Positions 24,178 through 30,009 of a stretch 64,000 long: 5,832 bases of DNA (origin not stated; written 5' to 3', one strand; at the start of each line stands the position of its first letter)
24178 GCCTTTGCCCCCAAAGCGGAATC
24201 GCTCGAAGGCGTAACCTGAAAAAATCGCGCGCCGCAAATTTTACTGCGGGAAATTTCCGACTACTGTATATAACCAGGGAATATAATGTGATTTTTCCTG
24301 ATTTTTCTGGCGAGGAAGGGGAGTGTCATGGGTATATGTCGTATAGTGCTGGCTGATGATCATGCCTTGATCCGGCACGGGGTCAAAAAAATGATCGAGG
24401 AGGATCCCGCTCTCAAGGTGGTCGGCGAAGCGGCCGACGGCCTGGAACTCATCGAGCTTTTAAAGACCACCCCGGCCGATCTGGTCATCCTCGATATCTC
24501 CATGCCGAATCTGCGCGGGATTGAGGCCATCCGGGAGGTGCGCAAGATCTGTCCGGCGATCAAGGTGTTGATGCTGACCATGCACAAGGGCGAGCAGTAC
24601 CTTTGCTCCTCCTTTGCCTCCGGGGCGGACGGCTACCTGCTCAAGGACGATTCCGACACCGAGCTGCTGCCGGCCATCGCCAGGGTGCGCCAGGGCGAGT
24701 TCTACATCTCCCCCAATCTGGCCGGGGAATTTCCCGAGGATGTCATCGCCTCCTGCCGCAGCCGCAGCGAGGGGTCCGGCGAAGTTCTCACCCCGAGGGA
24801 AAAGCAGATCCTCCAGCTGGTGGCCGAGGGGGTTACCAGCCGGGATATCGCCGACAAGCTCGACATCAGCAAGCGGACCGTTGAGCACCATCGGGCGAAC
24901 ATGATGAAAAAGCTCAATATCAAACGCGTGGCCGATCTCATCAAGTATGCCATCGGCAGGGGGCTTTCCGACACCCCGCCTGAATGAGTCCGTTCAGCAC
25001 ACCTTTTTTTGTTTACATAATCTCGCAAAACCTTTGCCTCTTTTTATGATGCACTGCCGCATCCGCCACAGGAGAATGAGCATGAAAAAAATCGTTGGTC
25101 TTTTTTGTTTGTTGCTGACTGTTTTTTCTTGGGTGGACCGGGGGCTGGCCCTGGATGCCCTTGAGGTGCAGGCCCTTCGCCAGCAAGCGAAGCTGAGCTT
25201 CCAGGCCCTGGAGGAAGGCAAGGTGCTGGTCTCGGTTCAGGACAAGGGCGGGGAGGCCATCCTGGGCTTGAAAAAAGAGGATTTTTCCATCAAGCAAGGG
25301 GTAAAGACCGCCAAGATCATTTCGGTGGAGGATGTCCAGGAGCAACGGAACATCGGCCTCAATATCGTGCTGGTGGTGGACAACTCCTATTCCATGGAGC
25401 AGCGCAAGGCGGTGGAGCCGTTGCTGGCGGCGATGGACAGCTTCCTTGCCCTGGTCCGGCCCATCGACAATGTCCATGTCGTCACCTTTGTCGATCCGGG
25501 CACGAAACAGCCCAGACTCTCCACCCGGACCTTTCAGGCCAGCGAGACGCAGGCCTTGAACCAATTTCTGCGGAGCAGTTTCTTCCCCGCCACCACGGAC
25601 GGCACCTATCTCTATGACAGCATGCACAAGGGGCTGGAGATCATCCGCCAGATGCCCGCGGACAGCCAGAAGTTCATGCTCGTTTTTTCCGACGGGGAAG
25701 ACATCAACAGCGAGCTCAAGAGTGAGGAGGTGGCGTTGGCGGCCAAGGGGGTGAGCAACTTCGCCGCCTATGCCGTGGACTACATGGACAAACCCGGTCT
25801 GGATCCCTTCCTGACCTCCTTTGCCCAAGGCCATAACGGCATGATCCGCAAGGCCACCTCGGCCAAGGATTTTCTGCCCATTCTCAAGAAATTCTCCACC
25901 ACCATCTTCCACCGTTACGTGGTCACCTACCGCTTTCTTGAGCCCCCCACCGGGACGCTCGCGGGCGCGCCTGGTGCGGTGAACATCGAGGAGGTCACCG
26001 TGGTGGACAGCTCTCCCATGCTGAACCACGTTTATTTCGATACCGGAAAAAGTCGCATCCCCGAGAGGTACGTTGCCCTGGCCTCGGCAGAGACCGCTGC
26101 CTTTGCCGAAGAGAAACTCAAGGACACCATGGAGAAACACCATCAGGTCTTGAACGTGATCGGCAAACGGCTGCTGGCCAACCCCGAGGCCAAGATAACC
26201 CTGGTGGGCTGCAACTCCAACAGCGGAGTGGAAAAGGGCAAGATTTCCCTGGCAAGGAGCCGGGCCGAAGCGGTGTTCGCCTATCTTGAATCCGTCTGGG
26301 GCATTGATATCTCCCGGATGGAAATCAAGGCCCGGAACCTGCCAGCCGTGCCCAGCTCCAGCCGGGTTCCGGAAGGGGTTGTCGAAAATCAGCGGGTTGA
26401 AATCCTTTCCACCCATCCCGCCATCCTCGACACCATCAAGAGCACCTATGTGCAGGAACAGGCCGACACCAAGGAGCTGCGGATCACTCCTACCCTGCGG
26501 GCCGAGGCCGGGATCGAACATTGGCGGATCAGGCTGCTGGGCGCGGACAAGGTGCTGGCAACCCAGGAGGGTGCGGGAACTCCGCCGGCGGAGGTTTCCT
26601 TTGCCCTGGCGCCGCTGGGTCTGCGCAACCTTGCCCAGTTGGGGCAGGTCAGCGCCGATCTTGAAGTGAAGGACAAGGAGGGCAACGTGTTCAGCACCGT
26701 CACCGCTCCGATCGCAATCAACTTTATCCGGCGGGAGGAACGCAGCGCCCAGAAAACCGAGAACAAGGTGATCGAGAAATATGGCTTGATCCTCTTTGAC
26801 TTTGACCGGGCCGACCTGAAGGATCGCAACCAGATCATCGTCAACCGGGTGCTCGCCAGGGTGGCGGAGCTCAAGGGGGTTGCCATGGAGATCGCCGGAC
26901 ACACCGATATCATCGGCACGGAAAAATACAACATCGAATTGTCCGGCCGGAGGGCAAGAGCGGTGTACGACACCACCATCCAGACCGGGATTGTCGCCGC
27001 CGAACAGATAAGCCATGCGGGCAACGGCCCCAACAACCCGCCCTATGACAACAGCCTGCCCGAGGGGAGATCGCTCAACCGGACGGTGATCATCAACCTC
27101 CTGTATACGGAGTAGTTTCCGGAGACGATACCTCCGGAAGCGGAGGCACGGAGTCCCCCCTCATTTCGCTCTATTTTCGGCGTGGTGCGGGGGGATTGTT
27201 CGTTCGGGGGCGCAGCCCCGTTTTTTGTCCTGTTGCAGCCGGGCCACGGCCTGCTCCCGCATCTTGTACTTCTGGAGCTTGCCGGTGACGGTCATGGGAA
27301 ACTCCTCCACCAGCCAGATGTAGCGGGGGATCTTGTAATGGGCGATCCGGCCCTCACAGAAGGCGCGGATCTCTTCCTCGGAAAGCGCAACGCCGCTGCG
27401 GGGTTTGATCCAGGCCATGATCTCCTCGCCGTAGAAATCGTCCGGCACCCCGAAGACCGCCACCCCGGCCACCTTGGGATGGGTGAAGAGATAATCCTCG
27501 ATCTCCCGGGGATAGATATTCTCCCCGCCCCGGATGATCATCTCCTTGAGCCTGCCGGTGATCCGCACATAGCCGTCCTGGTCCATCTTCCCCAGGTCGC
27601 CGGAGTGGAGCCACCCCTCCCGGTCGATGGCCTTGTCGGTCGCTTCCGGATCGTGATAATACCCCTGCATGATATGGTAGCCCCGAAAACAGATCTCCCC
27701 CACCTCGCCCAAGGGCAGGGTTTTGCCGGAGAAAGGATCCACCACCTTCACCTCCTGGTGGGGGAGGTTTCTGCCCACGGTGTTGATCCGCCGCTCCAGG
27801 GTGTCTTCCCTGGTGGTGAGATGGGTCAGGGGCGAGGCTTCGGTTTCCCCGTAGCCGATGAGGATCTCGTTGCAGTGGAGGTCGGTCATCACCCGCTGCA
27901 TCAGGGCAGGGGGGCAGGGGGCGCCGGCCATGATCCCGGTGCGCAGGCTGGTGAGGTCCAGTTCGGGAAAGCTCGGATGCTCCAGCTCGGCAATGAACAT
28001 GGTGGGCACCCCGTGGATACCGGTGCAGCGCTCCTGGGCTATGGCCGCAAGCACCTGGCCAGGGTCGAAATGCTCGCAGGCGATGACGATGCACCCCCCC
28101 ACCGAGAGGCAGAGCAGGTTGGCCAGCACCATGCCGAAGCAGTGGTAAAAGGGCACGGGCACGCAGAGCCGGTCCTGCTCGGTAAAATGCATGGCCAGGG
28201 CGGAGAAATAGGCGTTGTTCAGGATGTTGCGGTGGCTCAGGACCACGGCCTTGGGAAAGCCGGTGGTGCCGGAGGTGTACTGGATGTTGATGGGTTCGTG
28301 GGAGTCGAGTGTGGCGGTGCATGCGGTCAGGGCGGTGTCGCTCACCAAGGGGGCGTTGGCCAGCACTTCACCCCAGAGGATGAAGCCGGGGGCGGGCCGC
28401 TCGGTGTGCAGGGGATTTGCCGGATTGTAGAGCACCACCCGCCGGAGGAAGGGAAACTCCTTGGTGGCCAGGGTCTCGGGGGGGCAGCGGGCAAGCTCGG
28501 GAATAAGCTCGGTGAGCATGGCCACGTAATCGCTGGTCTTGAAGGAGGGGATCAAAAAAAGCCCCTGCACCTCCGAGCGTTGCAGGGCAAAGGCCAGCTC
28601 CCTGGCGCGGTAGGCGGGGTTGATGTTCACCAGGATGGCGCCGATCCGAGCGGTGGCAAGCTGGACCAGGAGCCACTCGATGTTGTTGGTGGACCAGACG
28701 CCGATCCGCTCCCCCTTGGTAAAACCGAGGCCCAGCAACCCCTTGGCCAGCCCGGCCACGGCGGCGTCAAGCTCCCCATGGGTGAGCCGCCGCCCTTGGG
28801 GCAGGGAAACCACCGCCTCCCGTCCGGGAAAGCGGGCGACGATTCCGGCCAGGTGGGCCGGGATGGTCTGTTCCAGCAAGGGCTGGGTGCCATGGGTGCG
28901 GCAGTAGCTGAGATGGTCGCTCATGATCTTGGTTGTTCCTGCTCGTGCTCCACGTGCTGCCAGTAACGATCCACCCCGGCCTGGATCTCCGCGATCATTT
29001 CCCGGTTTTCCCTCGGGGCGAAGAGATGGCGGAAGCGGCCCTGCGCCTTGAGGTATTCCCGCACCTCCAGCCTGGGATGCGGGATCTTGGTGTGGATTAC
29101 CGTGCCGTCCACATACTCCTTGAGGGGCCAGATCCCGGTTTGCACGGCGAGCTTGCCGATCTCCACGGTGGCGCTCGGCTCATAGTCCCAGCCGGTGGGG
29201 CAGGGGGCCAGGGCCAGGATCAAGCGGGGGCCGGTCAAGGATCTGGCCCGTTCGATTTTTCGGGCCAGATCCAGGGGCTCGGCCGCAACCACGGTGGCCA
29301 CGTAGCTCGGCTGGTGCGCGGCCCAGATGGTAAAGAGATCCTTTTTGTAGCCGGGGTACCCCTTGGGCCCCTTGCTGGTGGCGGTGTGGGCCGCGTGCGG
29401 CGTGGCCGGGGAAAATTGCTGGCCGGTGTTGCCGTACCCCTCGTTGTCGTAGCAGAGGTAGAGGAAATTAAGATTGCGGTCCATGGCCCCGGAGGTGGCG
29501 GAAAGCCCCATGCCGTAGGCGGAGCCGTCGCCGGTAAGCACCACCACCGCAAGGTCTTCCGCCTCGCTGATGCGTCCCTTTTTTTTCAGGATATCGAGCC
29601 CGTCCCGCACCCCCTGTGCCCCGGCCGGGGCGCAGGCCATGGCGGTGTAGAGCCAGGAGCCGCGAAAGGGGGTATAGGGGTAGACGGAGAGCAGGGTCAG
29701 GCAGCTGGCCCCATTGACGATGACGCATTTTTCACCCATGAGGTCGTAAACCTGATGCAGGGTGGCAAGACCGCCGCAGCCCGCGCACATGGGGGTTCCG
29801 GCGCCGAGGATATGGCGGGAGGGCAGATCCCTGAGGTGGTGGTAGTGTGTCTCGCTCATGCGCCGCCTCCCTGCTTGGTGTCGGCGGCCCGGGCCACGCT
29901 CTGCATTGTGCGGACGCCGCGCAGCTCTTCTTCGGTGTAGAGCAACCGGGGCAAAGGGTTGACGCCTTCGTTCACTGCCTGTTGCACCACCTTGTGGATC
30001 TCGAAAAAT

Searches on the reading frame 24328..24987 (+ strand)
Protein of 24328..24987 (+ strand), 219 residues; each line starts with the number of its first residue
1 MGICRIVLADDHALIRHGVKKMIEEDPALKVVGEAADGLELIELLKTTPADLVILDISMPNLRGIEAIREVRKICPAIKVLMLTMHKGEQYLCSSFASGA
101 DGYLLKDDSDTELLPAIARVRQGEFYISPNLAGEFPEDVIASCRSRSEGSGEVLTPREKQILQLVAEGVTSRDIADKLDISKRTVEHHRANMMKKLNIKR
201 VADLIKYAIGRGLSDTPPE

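Call 37: search_protein_families(library=ncbifam, proteins=[window:24328-24987:+], max_evalue=1e-8)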
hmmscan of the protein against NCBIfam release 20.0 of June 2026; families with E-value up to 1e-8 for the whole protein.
window:24328-24987:+ (219 aa): 45 families (the best 25 are shown)
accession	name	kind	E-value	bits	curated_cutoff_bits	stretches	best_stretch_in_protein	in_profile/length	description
NF011896.0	PRK15369.1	equivalog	2.4e-56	190.7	242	1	4-209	4-205/211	two component system response regulator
NF052445.1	RespRegMctR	equivalog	4.2e-55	186.4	300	1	5-213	3-204/205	two-component system response regulator MctR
NF007018.1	PRK09483.1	equivalog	5.8e-44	150.3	280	1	5-216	3-211/217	UvrY/SirA/GacA family response regulator transcription factor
NF007935.0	PRK10651.1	equivalog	7.2e-44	149.5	250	1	4-200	7-202/216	two-component system response regulator NarL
NF047785.1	respo_reg_MadR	equivalog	4.7e-37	127.4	300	1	5-213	2-208/209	MadR family response regulator transcription factor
NF007708.0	PRK10403.1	equivalog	3.6e-36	124.7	343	1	5-212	8-213/215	nitrate/nitrite response regulator protein NarP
NF007685.0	PRK10360.1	equivalog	4.7e-29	101.6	258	1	5-204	3-188/196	response regulator transcription factor UhpA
NF007403.0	PRK09935.1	equivalog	9.4e-29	100.5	271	1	5-208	5-204/210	fimbria biosynthesis transcriptional regulator FimZ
NF008098.0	PRK10840.1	equivalog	7.6e-25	87.7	235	1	5-208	5-205/216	response regulator transcription factor RcsB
NF007419.0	PRK09958.1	equivalog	3.6e-22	78.9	251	1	7-208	4-198/204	acid-sensing system DNA-binding response regulator EvgA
NF006900.1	PRK09390.1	equivalog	1e-21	77.4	255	1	7-209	8-198/203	response regulator FixJ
NF040749.1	tetrathio_RR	equivalog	4.2e-20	72.3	290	1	47-206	41-186/191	tetrathionate respiration response regulator TtrR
NF041830.1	RR_TF_ErdR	exception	1.2e-19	70.9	390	1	5-200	3-197/213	response regulator transcription factor ErdR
NF001965.0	PRK00742.1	subfamily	3.4e-19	69.2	293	1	4-111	4-112/357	chemotaxis-specific protein-glutamate methyltransferase CheB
NF041367.1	CheY_Halo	equivalog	1.1e-18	67.7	200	1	6-119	1-112/114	chemotaxis protein CheY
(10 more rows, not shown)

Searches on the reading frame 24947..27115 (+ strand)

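Call 37: search_protein_families(library=ncbifam, proteins=[window:24947-27115:+], max_evalue=1e-8)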
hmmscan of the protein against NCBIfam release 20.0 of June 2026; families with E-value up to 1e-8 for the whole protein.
window:24947-27115:+ (722 aa): 21 families
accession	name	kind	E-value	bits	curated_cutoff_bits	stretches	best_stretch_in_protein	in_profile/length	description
NF053611.1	YiaD_Gzip_OmpA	equivalog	9.8e-29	100.5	175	1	613-717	102-205/206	YiaD family glycine zipper/OmpA-like lipoprotein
NF053612.1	anchor_PA1041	equivalog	1.2e-27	97.5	250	1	596-717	114-234/236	PA1041 family peptidoglycan-binding anchor lipoprotein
NF045787.1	OmpABordt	equivalog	4.5e-24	85.2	200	1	599-719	71-190/194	outer membrane protein OmpA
NF053585.1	OMP_LP_YfiB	equivalog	5.3e-23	81.7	128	1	613-716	56-158/163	outer membrane lipoprotein YfiB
NF053613.1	OMP_toxin_LptF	equivalog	1.4e-19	70.8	400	1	597-716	125-243/256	lipotoxin F family OmpA-related lipoprotein LptF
TIGR02802.1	Pal_lipo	equivalog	1.7e-18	66.6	125.35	1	615-716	2-102/104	peptidoglycan-associated lipoprotein Pal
TIGR03350.1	type_VI_ompA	equivalog_domain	1.5e-17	63.9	139.8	1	604-717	21-136/137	type VI secretion system protein TssL, long form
NF007804.1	PRK10510.1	equivalog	2.9e-17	62.8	307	1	605-718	104-216/219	OmpA family lipoprotein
NF052230.1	T9SS_PorE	exception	4.5e-15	54.9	600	1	615-698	517-599/648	PorE family type IX secretion system protein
NF045788.1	Omp38Acinit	equivalog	3.5e-14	52.6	500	1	614-715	242-343/354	outer membrane protein Omp38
NF008071.1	PRK10808.1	equivalog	1.1e-13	51.3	277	1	610-700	228-319/358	porin OmpA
NF008067.1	PRK10802.1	equivalog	5.2e-12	45.9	261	0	606-698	60-151/171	peptidoglycan-associated lipoprotein Pal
NF006508.0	PRK08944.1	subfamily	8.6e-12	44.9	259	0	617-718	183-287/304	MotB family protein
TIGR03436.1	acidobact_VWFA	subfamily_domain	1e-11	44.9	81.25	1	93-282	12-222/324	VWA domain-containing protein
NF047726.1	AutTranAdhPGAsTpgA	equivalog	5.5e-11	42.2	350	1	600-693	141-236/268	trimeric autotransporter adhesin/peptidogylcan-associated protein TpgA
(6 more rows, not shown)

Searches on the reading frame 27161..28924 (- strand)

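Call 38: search_protein_families(library=ncbifam, proteins=[window:27161-28924:-], max_evalue=1e-10)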
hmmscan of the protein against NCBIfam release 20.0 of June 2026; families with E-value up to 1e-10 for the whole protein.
window:27161-28924:- (587 aa): 102 families (the best 25 are shown)
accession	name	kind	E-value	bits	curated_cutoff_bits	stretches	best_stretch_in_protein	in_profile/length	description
NF009233.0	PRK12583.1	subfamily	2.5e-270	897.7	832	1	5-566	4-557/558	fatty acid CoA ligase family protein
NF004837.0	PRK06187.1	subfamily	1.4e-120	403.1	476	1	23-562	12-525/531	long-chain-fatty-acid--CoA ligase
NF005801.1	PRK07656.1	equivalog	1.7e-114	383.2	657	1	19-556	1-500/500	FadD3 family acyl-CoA ligase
NF006182.0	PRK08316.1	subfamily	2.7e-107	359.4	663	2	197-560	159-518/523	fatty acyl-CoA synthetase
NF005307.0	PRK06839.1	equivalog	1.7e-96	323.9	748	1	208-559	148-493/496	o-succinylbenzoate--CoA ligase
NF004758.0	PRK06087.1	equivalog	1.1e-90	304.7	736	1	30-568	35-544/548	medium-chain fatty-acid--CoA ligase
NF004114.0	PRK05605.1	equivalog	2.5e-90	303.5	766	1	19-562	34-572/575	long-chain-fatty-acid--CoA ligase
NF005702.0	PRK07514.1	subfamily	1.1e-88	297.8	558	1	206-559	154-500/506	malonyl-CoA synthase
NF052580.1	Str24CoAsynCasG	equivalog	5.1e-87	292.5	750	2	202-554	181-545/548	steroid-24-oyl-CoA synthetase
NF005676.0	PRK07470.1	equivalog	6.6e-84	282.4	774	1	201-566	168-536/544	acyl-CoA synthetase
NF006572.0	PRK09088.1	equivalog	1.8e-82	277.6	696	2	196-561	127-489/491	acyl-CoA synthetase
NF006181.0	PRK08314.1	subfamily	5.2e-81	272.6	705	1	23-565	28-560/563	long-chain-fatty-acid--CoA ligase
NF004229.0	PRK05677.1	subfamily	2.9e-80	270.3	879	1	22-565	27-561/563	long-chain-fatty-acid--CoA ligase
NF005463.0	PRK07059.1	subfamily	4e-80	269.8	869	1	20-558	24-555/557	long-chain-fatty-acid--CoA ligase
NF009071.0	PRK12406.1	subfamily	4.1e-80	269.6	701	1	44-563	10-506/510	acyl-CoA synthetase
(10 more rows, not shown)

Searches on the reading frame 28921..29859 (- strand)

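Call 38: search_protein_families(library=ncbifam, proteins=[window:28921-29859:-], max_evalue=1e-10)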
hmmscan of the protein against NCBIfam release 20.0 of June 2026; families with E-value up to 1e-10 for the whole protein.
window:28921-29859:- (312 aa): 7 families
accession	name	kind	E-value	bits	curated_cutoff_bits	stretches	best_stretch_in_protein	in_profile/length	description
NF008819.1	PRK11865.1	equivalog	2.8e-73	246.8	405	1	11-305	7-298/300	pyruvate synthase subunit PorB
NF008818.0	PRK11864.1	subfamily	3.4e-71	239.8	405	1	9-307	5-296/300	3-methyl-2-oxobutanoate dehydrogenase subunit beta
NF045792.1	OxalOxredbeta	equivalog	9.4e-57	192.4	590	1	8-306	7-306/311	oxalate oxidoreductase subunit beta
NF045766.1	PhenlGlyoxDHPadI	equivalog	2.4e-33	115.6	700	1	20-306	154-436/443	NADH-dependent phenylglyoxylate dehydrogenase subunit beta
TIGR02176.1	pyruv_ox_red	equivalog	6e-21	74.1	911.35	1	104-305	955-1164/1167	pyruvate:ferredoxin (flavodoxin) oxidoreductase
NF008820.0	PRK11866.1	equivalog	4.9e-13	49.1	402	1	101-222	84-203/287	2-oxoacid ferredoxin oxidoreductase subunit beta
TIGR02177.1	PorB_KorB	subfamily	1.7e-12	47.4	261.9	1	101-222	70-189/286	2-oxoacid:acceptor oxidoreductase, beta subunit, pyruvate/2-ketoisovalerate family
